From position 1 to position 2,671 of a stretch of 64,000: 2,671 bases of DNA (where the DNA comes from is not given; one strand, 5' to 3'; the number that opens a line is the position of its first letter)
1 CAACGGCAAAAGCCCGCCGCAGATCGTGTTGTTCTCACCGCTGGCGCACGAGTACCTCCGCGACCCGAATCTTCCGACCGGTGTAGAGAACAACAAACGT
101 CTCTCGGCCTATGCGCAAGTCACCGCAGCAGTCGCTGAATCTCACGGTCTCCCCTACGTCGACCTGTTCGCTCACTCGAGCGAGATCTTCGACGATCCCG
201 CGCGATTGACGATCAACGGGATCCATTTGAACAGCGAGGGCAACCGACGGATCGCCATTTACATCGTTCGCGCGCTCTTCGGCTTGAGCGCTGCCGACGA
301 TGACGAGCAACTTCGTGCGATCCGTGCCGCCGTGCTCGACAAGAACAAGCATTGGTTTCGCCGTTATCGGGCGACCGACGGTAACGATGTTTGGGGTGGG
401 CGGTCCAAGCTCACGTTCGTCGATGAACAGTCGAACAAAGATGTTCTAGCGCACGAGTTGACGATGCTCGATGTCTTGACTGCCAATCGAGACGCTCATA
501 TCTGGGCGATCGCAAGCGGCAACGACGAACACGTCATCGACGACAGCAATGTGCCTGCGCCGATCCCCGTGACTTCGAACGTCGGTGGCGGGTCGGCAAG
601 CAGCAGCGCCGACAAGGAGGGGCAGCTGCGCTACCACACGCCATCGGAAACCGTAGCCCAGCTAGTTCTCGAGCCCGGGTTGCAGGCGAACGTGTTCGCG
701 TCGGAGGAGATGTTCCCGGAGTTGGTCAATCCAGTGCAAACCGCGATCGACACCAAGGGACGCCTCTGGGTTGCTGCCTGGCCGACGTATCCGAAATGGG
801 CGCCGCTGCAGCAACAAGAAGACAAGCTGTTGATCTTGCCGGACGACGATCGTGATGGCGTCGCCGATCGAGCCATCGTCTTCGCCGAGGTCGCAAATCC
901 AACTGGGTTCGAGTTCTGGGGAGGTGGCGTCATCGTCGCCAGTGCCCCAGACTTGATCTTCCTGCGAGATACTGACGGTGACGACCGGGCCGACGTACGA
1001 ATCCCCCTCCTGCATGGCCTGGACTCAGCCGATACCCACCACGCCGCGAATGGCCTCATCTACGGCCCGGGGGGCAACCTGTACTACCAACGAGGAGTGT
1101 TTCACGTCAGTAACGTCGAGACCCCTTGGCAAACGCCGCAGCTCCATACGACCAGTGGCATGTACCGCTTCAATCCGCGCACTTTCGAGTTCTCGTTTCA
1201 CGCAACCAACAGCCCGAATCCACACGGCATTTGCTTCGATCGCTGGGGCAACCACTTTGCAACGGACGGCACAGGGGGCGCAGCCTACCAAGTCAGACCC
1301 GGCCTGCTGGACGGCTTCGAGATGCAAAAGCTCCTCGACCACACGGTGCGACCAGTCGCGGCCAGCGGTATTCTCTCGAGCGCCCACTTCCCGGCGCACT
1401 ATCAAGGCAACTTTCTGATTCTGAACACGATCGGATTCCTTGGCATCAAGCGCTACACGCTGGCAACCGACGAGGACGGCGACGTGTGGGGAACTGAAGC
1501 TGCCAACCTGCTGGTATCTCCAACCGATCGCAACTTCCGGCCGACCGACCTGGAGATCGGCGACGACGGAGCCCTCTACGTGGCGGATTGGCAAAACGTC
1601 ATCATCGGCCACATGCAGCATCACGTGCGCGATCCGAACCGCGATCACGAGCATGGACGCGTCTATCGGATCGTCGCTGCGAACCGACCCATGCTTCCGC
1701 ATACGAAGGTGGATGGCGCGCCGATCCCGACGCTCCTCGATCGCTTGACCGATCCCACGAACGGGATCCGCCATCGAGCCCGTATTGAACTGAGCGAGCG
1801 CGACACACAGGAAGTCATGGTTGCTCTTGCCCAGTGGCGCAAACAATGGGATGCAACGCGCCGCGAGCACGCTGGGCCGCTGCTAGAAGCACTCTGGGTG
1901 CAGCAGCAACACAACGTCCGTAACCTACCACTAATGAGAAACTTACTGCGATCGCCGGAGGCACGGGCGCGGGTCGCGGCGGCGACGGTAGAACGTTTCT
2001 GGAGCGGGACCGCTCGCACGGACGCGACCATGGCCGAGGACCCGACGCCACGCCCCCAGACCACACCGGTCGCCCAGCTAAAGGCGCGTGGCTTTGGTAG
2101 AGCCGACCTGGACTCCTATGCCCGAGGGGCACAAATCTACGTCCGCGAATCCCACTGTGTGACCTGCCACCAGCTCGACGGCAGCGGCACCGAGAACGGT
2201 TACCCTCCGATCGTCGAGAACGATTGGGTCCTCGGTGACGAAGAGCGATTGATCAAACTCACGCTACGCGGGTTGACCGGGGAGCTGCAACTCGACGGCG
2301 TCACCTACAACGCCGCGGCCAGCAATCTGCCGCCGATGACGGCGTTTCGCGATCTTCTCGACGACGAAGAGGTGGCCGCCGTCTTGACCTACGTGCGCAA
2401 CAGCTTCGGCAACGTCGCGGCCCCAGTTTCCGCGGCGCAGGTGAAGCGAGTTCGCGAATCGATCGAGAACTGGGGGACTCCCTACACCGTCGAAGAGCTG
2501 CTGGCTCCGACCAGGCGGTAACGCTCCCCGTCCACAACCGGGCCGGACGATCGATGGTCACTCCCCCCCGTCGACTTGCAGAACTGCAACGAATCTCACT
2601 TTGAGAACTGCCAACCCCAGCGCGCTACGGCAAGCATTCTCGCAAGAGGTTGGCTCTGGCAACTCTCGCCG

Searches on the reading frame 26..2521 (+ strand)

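Call 19: search_protein_families(library=pfam, proteins=[window:26-2521:+], max_evalue=0.05)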
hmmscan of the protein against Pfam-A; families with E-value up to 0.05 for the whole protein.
window:26-2521:+ (831 aa): 5 families
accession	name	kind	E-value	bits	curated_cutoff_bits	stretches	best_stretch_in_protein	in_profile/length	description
PF23500.1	DUF7133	-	1.1e-59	203.1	27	2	206-417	2-208/385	Domain of unknown function (DUF7133)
PF00034.26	Cytochrom_C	-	4.8e-09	37.9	21.3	1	699-792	2-88/90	Cytochrome c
PF13472.12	Lipase_GDSL_2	-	2e-06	28.9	32.9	1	18-75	120-178/178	GDSL-like Lipase/Acylhydrolase family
PF13442.11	Cytochrome_CBB3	-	5.9e-06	26.9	27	1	698-790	3-68/68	Cytochrome C oxidase, cbb3-type, subunit III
PF01436.27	NHL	-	0.00047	20.5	20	0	398-411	3-15/28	NHL repeat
